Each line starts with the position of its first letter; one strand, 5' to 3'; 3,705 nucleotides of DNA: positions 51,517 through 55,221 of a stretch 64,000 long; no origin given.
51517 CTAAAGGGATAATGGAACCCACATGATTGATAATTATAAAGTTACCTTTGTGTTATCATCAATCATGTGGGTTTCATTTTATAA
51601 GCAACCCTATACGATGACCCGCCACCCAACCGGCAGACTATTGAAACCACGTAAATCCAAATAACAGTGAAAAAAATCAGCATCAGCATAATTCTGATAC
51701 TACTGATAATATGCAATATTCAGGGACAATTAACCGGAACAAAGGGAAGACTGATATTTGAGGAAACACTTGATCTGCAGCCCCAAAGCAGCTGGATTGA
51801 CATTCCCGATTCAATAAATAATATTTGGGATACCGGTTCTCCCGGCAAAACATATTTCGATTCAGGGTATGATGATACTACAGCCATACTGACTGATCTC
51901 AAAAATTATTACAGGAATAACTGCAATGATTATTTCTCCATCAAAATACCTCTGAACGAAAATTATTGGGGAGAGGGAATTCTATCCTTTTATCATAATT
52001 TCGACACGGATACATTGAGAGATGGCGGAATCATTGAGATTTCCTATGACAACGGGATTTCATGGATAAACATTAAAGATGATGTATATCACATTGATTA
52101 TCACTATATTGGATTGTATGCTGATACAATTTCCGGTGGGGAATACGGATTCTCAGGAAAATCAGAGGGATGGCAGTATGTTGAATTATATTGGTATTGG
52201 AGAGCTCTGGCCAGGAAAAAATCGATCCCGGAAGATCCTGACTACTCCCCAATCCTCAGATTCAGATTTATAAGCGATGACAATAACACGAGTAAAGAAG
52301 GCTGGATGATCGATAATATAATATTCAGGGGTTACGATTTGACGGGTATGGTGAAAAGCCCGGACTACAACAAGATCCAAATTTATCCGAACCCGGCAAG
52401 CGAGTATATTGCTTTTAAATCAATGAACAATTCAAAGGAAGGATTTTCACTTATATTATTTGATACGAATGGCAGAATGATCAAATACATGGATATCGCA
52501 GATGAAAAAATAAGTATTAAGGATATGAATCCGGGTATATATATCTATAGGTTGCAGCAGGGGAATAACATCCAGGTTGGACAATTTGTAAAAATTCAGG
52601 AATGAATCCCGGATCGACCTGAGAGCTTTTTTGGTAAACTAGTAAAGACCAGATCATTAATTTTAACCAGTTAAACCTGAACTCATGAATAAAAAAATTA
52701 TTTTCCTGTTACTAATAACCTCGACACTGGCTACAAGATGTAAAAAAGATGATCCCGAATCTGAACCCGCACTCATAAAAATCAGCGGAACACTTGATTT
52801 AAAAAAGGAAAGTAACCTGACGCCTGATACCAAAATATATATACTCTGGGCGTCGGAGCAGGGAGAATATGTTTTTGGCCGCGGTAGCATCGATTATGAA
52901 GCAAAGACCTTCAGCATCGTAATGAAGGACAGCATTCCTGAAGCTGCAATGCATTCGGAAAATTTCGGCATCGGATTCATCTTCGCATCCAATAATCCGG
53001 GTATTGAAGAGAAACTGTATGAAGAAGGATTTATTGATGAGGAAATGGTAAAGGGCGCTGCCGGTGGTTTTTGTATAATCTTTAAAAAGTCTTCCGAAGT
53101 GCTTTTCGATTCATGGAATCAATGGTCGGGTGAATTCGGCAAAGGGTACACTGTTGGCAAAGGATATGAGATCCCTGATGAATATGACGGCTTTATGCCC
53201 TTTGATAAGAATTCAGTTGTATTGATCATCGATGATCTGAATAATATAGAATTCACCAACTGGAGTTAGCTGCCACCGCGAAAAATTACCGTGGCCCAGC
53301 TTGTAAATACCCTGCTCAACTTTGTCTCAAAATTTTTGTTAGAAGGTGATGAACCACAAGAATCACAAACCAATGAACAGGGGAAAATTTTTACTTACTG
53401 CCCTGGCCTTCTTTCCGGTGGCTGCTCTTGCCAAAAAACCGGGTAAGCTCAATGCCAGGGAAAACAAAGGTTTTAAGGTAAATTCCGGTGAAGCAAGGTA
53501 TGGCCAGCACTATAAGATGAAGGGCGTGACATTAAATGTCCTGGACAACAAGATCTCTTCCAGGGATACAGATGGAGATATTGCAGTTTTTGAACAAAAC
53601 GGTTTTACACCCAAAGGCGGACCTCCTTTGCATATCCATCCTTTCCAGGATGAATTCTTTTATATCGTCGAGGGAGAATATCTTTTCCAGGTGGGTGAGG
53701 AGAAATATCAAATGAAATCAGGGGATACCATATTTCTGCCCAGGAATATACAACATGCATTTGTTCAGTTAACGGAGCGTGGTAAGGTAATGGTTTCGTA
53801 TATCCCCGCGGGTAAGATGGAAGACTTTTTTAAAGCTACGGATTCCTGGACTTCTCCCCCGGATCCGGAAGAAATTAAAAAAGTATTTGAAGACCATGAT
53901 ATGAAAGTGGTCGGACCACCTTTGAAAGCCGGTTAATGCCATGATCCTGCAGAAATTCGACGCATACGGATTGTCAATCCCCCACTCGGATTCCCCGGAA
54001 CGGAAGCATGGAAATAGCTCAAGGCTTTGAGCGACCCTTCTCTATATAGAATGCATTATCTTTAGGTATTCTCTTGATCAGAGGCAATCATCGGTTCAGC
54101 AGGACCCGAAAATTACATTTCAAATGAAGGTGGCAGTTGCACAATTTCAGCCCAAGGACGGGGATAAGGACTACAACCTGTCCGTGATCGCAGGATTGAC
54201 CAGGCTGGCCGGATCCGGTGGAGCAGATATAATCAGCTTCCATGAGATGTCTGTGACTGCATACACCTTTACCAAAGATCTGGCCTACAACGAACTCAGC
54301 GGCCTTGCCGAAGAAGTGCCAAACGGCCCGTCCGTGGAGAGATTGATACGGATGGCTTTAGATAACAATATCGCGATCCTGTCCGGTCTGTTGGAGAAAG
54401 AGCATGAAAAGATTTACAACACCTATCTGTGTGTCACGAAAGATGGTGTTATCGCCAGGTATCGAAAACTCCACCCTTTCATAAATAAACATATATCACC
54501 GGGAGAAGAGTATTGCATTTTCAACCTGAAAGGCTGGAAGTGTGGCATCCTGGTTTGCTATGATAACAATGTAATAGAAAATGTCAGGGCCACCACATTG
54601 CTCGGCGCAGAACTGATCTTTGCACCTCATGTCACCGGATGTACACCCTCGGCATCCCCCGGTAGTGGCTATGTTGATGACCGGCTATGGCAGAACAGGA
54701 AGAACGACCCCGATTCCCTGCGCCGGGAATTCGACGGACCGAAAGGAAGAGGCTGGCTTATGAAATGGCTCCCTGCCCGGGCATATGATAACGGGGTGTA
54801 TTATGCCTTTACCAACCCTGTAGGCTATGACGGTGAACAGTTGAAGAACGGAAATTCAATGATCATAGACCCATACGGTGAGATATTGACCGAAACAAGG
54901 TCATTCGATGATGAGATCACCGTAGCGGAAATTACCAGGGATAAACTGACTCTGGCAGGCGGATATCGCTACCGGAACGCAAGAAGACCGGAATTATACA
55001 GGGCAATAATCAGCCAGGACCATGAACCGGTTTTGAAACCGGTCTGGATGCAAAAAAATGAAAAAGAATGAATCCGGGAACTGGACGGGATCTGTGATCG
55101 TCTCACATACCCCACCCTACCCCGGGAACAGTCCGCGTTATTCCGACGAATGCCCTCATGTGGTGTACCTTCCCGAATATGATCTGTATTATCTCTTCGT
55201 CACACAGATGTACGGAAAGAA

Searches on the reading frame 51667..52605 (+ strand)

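Call 12: search_protein_families(library=pfam, proteins=[window:51667-52605:+], max_evalue=0.001)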
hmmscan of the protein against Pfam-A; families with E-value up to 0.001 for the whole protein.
window:51667-52605:+ (312 aa): 1 family
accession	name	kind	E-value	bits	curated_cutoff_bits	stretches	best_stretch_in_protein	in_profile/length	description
PF18962.6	Por_Secre_tail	-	2.9e-10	40.8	27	1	239-304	1-70/75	Secretion system C-terminal sorting domain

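Call 20: search_protein_families(library=ncbifam, proteins=[window:51667-52605:+], max_evalue=10)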
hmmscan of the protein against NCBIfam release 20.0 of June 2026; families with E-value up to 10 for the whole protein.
window:51667-52605:+ (312 aa): 4 families
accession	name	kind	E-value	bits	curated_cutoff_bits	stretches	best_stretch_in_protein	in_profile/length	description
TIGR04183.1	Por_Secre_tail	domain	1.6e-11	44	23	1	239-309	1-71/72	T9SS type A sorting domain-containing protein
NF038113.1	T9SSA_dep_M36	equivalog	4.4e-08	31.7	885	1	235-303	791-862/869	T9SS-dependent M36 family metallopeptidase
NF038112.1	myxo_dep_M36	subfamily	2.4e-07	28.3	1500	1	110-225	1057-1171/1604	myxosortase-dependent M36 family metallopeptidase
NF038111.1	rhom_dep_M36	equivalog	0.00011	19.8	1700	1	102-221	1052-1164/1315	rhombosortase-dependent M36 family metallopeptidase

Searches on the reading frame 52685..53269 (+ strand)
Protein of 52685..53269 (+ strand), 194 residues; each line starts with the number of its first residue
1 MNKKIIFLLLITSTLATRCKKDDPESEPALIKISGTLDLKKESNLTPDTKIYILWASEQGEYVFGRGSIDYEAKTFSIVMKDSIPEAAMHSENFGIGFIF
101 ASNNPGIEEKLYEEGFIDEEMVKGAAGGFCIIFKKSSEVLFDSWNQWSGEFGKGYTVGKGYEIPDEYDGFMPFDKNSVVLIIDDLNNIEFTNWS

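Call 12: search_protein_families(library=pfam, proteins=[window:52685-53269:+], max_evalue=0.001)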
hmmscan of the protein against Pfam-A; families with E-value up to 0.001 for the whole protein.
window:52685-53269:+ (194 aa): 0 families

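Call 19: search_protein_families(library=pfam, proteins=[window:52685-53269:+], max_evalue=10)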
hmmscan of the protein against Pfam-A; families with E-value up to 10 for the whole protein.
window:52685-53269:+ (194 aa): 1 family
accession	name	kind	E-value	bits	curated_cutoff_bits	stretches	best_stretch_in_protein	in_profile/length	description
PF05966.18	Chordopox_A33R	-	0.12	12.1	22.5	1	5-84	53-130/186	Chordopoxvirus A33R protein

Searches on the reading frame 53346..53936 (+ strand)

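Call 12: search_protein_families(library=pfam, proteins=[window:53346-53936:+], max_evalue=0.001)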
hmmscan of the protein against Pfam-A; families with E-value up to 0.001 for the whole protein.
window:53346-53936:+ (196 aa): 5 families
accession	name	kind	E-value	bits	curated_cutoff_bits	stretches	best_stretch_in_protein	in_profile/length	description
PF07883.17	Cupin_2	-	1.1e-14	54.3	27.2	1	88-144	6-61/70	Cupin domain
PF02311.25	AraC_binding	-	5e-06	26.7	21.1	1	95-164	18-87/135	AraC-like ligand binding domain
PF05899.18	Cupin_3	-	6.8e-06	26.1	23.5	1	101-135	25-60/74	EutQ-like cupin domain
PF21621.3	MPI_cupin_dom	-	5.6e-05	23.5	27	1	105-152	33-78/79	Mannose-6-phosphate isomerase, cupin domain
PF00190.28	Cupin_1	-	6.5e-05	23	22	1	84-181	38-143/151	Cupin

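Call 20: search_protein_families(library=ncbifam, proteins=[window:53346-53936:+], max_evalue=10)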
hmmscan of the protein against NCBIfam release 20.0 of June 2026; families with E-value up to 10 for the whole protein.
window:53346-53936:+ (196 aa): 6 families
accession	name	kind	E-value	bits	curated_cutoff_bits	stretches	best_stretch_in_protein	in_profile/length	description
NF009763.0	PRK13264.1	equivalog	0.0062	16.5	220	1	96-141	51-99/178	3-hydroxyanthranilate 3,4-dioxygenase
TIGR03214.2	ura-cupin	equivalog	0.0068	15.9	200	1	102-150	70-120/249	(S)-ureidoglycine aminohydrolase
TIGR03037.1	anthran_nbaC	equivalog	0.0074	16.3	145.95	1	96-140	44-91/159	3-hydroxyanthranilate 3,4-dioxygenase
NF049940.1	MandnitrLy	equivalog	0.022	14.5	140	1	85-137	40-92/130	(R)-mandelonitrile lyase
TIGR00218.1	manA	equivalog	0.035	13.3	116.2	1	105-141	314-350/359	mannose-6-phosphate isomerase, class I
TIGR02297.1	HpaA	equivalog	0.15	11.2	274.65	1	96-141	39-84/287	4-hydroxyphenylacetate catabolism regulatory protein HpaA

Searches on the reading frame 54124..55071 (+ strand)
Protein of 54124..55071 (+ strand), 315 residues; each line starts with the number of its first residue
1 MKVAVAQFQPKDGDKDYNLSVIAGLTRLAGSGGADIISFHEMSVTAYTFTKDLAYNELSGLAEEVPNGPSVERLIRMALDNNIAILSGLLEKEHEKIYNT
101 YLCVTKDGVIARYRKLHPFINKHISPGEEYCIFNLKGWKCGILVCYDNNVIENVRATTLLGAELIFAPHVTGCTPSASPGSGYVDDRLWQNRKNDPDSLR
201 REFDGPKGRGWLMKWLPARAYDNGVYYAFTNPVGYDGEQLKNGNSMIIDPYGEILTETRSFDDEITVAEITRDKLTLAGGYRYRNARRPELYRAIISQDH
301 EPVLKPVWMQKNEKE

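Call 12: search_protein_families(library=pfam, proteins=[window:54124-55071:+], max_evalue=0.001)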
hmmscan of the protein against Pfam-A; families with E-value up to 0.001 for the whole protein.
window:54124-55071:+ (315 aa): 1 family
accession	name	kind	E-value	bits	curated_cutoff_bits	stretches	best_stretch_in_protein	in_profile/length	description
PF00795.27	CN_hydrolase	-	1.1e-37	130.2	23.2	1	2-276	1-252/256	Carbon-nitrogen hydrolase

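Call 20: search_protein_families(library=ncbifam, proteins=[window:54124-55071:+], max_evalue=10)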
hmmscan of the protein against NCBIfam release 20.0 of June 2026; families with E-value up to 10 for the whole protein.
window:54124-55071:+ (315 aa): 11 families
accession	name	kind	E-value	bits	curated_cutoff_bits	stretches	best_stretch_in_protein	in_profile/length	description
NF040852.1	nitrile_Arch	equivalog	1.3e-28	99.9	500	2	1-169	1-170/262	nitrilase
TIGR03381.1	agmatine_aguB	equivalog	6.4e-22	78.2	410.25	2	2-178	2-183/279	N-carbamoylputrescine amidase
NF010588.0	PRK13981.1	equivalog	1.6e-20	73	479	2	1-168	5-173/546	NAD+ synthase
NF033621.1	de_GSH_amidase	exception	5.4e-16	58.7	355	2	2-168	1-169/260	deaminated glutathione amidase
NF007757.0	PRK10438.1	equivalog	3.3e-12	46.2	249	2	206-269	168-231/256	amidohydrolase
NF009802.0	PRK13286.1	equivalog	6.7e-12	45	427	2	29-166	47-187/345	aliphatic amidase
NF009803.0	PRK13287.1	equivalog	1.2e-09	37.4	406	2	29-165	48-185/333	formamidase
TIGR00546.1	lnt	equivalog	5.7e-08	32.3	132.9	2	34-117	199-272/395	apolipoprotein N-acyltransferase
TIGR04048.1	nitrile_sll0784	equivalog_domain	4.1e-05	22.7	502.6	1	2-119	4-129/301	Nit6803 family nitrilase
NF002730.0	PRK02628.1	equivalog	0.00054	18.2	473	1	1-109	13-116/677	NAD(+) synthase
NF043013.1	DeGluthAmidYersProt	equivalog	0.0022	17.2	500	2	215-259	195-240/278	deaminated glutathione amidase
